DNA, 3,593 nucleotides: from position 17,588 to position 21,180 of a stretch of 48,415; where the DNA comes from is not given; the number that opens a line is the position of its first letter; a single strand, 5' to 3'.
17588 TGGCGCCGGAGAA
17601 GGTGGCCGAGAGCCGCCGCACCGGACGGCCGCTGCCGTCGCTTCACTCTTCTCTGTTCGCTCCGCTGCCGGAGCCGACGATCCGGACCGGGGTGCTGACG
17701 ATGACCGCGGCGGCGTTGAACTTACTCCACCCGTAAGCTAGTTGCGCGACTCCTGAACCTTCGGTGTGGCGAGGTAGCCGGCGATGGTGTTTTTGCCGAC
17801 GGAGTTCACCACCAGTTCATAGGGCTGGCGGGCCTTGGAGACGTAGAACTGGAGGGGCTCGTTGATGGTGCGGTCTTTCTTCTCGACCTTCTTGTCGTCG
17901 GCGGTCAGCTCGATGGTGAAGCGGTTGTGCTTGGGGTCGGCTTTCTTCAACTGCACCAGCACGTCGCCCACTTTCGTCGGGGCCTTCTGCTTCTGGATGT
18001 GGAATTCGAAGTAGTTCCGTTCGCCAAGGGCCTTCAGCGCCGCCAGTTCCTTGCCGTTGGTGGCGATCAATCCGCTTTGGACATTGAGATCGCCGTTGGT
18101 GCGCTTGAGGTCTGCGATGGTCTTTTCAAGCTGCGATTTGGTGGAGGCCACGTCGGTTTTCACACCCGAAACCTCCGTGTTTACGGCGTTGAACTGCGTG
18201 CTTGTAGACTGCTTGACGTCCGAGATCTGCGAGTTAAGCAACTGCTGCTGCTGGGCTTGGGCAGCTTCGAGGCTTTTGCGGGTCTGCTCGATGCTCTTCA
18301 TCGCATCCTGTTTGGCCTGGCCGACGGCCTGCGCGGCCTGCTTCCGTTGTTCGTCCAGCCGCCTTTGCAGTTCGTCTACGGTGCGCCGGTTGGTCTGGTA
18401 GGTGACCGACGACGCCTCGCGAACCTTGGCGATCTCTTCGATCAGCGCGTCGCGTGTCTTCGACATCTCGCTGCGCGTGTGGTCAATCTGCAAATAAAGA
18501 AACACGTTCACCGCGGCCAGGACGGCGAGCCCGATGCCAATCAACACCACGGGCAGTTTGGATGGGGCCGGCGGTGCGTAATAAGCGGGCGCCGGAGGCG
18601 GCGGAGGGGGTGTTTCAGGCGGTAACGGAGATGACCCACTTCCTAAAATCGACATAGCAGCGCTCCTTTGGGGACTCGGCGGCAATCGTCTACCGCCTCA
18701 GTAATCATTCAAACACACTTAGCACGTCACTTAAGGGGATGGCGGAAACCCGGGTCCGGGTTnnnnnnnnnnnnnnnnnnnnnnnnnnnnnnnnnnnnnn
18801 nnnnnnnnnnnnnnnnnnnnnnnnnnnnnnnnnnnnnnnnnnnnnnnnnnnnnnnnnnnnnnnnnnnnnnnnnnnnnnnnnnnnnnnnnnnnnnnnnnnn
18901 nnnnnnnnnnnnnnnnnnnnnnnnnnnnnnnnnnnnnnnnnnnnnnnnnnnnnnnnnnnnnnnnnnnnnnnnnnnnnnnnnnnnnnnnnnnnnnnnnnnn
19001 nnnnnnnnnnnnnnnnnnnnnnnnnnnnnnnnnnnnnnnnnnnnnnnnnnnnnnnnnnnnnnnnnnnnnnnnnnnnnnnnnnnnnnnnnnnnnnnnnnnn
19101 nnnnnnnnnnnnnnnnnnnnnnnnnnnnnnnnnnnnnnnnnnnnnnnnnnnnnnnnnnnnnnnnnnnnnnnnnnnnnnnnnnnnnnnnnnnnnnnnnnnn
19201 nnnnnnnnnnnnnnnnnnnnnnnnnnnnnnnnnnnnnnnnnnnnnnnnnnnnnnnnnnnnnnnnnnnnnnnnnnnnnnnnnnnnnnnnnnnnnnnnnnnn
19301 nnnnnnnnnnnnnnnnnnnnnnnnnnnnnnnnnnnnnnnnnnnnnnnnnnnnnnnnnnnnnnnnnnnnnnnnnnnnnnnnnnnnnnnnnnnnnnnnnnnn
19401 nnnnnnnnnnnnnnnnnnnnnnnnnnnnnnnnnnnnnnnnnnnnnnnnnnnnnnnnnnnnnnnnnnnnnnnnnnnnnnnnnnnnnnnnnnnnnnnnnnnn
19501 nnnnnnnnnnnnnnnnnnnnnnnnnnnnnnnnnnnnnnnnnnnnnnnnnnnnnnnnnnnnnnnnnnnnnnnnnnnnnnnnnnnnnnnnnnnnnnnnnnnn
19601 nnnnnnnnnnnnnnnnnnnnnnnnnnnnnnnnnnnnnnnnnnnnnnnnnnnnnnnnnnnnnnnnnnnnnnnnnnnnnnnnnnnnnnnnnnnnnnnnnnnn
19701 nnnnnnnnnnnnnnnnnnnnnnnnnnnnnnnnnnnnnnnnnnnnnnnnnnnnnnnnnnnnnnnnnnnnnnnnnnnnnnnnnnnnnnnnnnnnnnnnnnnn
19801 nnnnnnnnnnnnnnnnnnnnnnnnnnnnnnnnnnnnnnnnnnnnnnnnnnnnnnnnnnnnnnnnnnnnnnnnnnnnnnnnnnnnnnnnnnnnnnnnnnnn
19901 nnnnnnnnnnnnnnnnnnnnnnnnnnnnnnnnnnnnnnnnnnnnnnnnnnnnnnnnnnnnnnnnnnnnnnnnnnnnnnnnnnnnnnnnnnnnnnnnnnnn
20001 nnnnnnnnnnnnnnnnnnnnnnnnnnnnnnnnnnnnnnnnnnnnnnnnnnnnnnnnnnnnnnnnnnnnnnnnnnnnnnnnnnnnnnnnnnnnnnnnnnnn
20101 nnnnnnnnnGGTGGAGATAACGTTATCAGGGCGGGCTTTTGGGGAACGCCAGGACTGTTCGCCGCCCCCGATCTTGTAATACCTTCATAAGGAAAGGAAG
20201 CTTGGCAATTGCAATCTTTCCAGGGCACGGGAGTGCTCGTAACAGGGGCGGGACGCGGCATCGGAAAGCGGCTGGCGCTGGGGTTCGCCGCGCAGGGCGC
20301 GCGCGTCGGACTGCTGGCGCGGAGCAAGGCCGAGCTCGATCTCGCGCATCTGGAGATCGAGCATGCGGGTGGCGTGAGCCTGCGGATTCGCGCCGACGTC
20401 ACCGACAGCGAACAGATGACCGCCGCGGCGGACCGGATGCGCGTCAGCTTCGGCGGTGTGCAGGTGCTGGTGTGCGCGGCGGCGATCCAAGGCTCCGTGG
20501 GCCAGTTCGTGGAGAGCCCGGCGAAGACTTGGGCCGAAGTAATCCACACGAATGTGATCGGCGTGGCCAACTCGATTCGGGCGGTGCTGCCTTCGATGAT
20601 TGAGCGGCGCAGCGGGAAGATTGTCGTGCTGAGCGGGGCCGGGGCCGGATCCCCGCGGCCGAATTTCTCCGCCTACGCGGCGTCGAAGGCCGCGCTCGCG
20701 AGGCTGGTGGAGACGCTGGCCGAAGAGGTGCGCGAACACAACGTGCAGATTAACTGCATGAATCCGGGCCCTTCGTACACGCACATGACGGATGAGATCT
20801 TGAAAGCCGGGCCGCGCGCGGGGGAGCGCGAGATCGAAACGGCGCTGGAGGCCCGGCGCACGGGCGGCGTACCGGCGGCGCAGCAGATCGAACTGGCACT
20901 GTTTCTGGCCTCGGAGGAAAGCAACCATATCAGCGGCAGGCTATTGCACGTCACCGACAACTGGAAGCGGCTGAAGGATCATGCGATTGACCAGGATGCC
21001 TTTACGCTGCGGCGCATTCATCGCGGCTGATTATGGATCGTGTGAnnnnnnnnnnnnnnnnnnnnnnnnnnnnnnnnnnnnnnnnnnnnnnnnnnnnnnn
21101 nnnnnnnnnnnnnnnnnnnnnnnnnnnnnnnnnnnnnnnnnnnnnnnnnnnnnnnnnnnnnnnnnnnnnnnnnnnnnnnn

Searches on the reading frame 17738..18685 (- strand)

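Call 8: search_protein_families(library=pfam, proteins=[window:17738-18685:-], max_evalue=0.001)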
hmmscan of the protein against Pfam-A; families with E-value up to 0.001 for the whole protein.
window:17738-18685:- (315 aa): 3 families
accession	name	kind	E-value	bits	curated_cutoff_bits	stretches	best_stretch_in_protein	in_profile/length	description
PF09769.14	ApoO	-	0.00017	22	31.4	1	144-209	10-75/131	Apolipoprotein O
PF06103.16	DUF948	-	0.00033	21.2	37.2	0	46-122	3-78/89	Bacterial protein of unknown function (DUF948)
PF15346.11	ARGLU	-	0.00052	20.4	27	0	66-153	55-139/149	Arginine and glutamate-rich 1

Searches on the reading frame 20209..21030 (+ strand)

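Call 8: search_protein_families(library=pfam, proteins=[window:20209-21030:+], max_evalue=0.001)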
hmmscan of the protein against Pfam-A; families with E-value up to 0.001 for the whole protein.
window:20209-21030:+ (273 aa): 5 families
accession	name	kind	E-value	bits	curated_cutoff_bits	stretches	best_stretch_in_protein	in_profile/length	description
PF00106.31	adh_short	-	8.4e-48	162.9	26.6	1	9-197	3-190/195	short chain dehydrogenase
PF13561.12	adh_short_C2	-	8.1e-42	143.8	27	1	13-248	1-231/236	Enoyl-(Acyl carrier protein) reductase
PF08659.16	KR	-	5.8e-08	33.3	22.6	1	9-172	3-165/180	KR domain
PF02719.21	Polysacc_synt_2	-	2e-07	30.9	20.2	1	9-181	1-163/293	Polysaccharide biosynthesis protein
PF01370.27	Epimerase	-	3.2e-07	30.5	20.9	1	9-175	1-161/240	NAD dependent epimerase/dehydratase family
